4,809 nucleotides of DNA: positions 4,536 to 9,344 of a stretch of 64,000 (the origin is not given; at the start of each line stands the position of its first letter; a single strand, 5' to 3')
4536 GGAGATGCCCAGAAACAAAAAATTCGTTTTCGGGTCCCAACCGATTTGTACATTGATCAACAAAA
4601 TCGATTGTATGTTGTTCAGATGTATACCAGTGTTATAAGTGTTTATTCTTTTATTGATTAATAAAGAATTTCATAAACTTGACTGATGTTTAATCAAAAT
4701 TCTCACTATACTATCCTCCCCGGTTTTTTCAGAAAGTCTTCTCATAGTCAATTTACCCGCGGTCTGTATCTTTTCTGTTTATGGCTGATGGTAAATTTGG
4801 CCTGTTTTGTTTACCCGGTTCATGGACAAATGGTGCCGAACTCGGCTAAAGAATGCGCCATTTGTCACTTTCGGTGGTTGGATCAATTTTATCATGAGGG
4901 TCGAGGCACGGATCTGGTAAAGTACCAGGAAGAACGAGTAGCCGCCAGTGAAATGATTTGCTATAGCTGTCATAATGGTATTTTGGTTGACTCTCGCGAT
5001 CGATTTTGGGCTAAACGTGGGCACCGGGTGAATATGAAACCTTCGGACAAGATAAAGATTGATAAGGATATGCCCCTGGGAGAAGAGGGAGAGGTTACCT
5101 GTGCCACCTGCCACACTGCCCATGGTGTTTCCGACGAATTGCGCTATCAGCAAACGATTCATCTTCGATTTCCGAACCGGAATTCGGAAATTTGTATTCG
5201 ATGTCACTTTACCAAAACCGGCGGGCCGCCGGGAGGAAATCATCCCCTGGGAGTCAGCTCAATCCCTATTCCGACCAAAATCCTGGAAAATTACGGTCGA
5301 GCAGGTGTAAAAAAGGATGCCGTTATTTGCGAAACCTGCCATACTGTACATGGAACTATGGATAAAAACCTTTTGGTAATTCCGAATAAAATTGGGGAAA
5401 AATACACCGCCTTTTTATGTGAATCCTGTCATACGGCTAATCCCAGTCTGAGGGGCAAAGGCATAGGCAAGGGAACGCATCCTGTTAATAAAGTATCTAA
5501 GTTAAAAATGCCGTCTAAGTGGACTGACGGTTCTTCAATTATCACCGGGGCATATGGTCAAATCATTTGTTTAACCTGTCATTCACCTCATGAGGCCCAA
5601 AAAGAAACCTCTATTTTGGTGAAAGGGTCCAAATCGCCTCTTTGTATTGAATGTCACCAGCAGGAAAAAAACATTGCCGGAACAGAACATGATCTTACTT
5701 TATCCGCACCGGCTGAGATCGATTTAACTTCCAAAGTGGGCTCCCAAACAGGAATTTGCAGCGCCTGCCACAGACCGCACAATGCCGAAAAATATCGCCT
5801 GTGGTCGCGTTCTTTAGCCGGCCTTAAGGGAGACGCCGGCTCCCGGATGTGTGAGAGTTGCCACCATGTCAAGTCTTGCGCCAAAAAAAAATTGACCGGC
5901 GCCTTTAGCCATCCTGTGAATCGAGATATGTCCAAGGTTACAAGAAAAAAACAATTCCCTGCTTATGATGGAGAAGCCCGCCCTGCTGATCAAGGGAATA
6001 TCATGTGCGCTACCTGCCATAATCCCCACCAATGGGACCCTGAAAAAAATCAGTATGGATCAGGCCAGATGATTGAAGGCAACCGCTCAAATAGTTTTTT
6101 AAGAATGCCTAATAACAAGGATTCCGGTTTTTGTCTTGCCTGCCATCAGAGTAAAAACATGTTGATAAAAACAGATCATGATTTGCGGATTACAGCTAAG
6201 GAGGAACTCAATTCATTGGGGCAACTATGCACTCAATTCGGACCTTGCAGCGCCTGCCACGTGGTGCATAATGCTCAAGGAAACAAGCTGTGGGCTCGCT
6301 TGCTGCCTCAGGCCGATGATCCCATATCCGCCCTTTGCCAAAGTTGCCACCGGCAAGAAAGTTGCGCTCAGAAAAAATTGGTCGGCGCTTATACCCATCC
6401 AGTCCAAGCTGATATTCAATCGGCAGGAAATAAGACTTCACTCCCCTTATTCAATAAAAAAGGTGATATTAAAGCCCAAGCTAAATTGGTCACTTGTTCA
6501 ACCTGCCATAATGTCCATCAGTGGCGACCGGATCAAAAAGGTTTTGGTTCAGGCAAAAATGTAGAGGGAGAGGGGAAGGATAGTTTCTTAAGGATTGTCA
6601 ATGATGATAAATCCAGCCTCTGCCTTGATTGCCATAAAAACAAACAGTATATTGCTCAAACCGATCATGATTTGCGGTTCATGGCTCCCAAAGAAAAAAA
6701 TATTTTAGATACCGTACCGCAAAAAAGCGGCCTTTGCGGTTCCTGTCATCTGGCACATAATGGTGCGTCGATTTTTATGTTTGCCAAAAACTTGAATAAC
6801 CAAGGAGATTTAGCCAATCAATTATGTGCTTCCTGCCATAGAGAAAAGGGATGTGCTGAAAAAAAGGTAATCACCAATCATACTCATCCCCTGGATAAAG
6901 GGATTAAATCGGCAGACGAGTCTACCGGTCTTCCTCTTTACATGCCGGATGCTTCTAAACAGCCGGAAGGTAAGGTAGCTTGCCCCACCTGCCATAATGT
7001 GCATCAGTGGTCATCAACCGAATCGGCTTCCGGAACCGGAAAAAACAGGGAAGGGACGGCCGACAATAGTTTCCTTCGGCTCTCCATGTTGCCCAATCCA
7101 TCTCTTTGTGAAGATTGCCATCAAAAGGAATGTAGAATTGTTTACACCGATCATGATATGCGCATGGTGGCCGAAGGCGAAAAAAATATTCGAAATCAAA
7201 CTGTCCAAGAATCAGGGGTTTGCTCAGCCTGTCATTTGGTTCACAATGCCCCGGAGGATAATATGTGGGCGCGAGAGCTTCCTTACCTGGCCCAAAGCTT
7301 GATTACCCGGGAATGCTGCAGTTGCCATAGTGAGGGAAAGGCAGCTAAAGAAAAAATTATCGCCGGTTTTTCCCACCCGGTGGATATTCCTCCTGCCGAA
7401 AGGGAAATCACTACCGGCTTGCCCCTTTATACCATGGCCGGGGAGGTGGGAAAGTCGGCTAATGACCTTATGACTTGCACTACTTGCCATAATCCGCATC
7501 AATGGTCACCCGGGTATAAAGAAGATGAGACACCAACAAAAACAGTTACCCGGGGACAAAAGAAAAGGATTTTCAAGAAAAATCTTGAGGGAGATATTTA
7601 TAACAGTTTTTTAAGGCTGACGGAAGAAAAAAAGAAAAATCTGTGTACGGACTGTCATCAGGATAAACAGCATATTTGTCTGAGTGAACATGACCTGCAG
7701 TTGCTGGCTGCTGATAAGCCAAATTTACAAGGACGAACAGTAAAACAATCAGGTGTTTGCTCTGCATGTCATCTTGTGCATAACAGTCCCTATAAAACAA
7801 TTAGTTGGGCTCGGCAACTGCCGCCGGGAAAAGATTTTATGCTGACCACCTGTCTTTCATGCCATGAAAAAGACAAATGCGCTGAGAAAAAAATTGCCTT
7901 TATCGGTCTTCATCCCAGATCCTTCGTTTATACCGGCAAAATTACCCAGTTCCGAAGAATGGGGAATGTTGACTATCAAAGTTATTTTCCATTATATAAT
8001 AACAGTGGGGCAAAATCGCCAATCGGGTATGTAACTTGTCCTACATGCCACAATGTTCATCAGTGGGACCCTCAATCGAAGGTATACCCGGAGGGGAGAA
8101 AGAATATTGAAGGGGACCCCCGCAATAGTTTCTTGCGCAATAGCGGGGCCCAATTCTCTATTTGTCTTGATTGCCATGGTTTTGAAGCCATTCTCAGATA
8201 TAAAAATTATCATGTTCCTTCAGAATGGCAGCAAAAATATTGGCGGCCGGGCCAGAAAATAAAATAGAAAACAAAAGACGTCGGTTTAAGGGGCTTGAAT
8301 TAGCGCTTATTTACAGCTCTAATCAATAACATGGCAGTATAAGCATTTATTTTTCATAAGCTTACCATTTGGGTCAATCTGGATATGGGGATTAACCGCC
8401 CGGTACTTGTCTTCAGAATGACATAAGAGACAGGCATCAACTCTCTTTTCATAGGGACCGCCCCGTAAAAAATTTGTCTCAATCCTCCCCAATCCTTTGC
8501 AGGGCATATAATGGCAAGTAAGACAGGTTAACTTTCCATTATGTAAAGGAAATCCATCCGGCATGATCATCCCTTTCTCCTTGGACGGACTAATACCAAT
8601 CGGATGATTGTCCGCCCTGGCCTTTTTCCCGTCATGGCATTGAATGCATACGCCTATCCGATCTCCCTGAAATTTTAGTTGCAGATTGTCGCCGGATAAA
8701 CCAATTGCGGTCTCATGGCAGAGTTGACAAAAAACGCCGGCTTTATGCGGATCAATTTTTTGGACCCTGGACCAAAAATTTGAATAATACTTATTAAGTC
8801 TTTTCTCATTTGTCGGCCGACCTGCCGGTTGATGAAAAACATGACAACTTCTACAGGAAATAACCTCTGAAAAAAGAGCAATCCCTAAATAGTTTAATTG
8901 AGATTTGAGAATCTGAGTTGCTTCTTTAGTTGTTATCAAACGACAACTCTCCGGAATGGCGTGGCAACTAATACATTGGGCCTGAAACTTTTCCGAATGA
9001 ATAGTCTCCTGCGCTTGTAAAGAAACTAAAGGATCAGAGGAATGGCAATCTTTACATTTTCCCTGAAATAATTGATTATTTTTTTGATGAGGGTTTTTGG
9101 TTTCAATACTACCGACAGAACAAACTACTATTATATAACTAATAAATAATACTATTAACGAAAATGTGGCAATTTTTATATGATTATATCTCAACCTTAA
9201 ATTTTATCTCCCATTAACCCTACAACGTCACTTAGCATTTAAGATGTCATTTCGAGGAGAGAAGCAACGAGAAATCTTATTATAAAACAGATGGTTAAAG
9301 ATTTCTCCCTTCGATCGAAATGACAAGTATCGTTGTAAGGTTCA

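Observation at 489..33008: Exceptionally dense EET island with about 150 heme-binding motifs, including a ~26-kb stretch of 18 consecutive same-strand genes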

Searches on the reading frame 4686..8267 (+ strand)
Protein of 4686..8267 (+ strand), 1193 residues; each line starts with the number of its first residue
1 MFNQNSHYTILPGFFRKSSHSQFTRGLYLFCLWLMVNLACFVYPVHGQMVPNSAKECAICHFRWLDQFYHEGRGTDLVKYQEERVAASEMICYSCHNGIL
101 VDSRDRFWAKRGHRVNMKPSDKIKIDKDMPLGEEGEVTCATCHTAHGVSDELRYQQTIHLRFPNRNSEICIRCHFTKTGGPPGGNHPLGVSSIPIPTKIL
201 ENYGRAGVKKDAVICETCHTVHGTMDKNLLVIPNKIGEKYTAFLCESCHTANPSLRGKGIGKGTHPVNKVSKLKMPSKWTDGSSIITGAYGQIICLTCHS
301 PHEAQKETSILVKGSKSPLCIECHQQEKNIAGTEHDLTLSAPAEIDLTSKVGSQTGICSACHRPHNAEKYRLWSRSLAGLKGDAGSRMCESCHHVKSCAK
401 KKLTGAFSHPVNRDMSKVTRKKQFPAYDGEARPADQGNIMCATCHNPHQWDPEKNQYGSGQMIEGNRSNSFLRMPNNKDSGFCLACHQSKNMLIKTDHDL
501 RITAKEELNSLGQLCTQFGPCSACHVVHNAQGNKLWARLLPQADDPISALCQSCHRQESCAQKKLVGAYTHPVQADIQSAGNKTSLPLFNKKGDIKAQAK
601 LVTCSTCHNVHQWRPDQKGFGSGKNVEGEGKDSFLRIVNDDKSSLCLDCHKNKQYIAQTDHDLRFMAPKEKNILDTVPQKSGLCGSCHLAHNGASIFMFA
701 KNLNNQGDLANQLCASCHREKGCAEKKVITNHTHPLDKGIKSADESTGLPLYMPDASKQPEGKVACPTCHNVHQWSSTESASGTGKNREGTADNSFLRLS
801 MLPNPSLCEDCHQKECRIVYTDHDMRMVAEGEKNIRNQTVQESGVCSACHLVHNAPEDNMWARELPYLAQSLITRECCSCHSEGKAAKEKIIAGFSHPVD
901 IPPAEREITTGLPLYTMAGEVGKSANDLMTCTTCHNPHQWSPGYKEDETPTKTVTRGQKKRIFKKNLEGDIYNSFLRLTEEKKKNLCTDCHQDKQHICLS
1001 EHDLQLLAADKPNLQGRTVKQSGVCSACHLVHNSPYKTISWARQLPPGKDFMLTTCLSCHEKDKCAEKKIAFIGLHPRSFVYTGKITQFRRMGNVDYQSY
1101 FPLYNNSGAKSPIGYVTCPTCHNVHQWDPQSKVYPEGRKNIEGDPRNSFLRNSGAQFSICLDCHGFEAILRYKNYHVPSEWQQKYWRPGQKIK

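Call 4: search_protein_families(library=pfam, proteins=[window:4686-8267:+], max_evalue=0.01)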
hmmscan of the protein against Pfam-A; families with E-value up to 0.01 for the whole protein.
window:4686-8267:+ (1193 aa): 4 families
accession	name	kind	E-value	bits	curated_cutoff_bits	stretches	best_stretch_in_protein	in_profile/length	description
PF09699.15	Paired_CXXCH_1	-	9.9e-42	140.8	20.6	6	295-328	9-40/41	Doubled CXXCH motif (Paired_CXXCH_1)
PF22113.1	Mtrc-MtrF_II-IV_dom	-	2.9e-29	102.2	30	4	683-852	8-165/176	Outer membrane cytochrome MtrC/MtrF-like, domains II/IV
PF14522.11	Cytochrome_C7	-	2.3e-26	91.8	24.8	3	928-1029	13-66/67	Cytochrome c7 and related cytochrome c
PF14537.11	Cytochrom_c3_2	-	3.8e-20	72.6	25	1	293-394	7-79/79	Cytochrome c3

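Call 7: search_protein_families(library=ncbifam, proteins=[window:4686-8267:+], max_evalue=0.01)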
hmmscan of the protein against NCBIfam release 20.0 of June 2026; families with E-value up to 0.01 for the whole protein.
window:4686-8267:+ (1193 aa): 4 families
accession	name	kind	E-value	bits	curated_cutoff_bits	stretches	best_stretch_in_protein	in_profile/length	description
TIGR01905.1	paired_CXXCH_1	subfamily_domain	3.8e-26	90.7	25.2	1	295-328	9-40/41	doubled CXXCH domain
TIGR03508.1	decahem_SO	subfamily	2.2e-22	79.7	192.2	4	78-179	83-179/258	DmsE family decaheme c-type cytochrome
NF041028.1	decahem_GSU2203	exception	1e-20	74.2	325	3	75-179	111-212/317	GSU2203 family decaheme c-type cytochrome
NF045713.1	CxxCH_16_HmcA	equivalog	0.0075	14.9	400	0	294-450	113-257/541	sulfate respiration complex hexadecaheme cytochrome HmcA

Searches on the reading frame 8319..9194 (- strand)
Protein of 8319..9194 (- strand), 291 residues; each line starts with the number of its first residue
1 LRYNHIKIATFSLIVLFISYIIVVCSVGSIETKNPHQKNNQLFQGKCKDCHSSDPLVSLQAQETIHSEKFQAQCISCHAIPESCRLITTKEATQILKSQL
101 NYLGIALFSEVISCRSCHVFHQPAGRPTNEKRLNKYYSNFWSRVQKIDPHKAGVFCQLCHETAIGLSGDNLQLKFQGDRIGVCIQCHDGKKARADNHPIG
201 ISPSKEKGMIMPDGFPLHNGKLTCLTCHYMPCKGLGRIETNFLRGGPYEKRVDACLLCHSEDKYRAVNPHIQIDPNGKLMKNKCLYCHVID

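Call 4: search_protein_families(library=pfam, proteins=[window:8319-9194:-], max_evalue=0.01)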
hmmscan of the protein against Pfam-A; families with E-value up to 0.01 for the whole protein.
window:8319-9194:- (291 aa): 4 families
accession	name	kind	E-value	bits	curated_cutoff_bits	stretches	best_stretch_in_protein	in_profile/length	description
PF14537.11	Cytochrom_c3_2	-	3.5e-11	43.9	25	2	45-123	7-69/79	Cytochrome c3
PF14522.11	Cytochrome_C7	-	8e-10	38.8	24.8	0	152-228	12-66/67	Cytochrome c7 and related cytochrome c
PF02085.21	Cytochrom_CIII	-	5.1e-05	24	22.9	0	36-79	38-83/101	Class III cytochrome C family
PF03264.19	Cytochrom_NNT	-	0.0094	16.1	24.1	1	13-90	9-84/174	NapC/NirT cytochrome c family, N-terminal region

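Call 7: search_protein_families(library=ncbifam, proteins=[window:8319-9194:-], max_evalue=0.01)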
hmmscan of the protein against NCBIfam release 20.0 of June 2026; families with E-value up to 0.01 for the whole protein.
window:8319-9194:- (291 aa): 3 families
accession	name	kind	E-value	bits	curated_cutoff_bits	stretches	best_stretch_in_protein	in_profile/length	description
NF045713.1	CxxCH_16_HmcA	equivalog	1.4e-05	23.9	400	1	112-229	133-234/541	sulfate respiration complex hexadecaheme cytochrome HmcA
TIGR03508.1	decahem_SO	subfamily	0.00042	19.9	192.2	0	151-273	92-188/258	DmsE family decaheme c-type cytochrome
NF008659.0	PRK11659.1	equivalog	0.0049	16.6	184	0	148-198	130-178/188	cytochrome c nitrite reductase pentaheme subunit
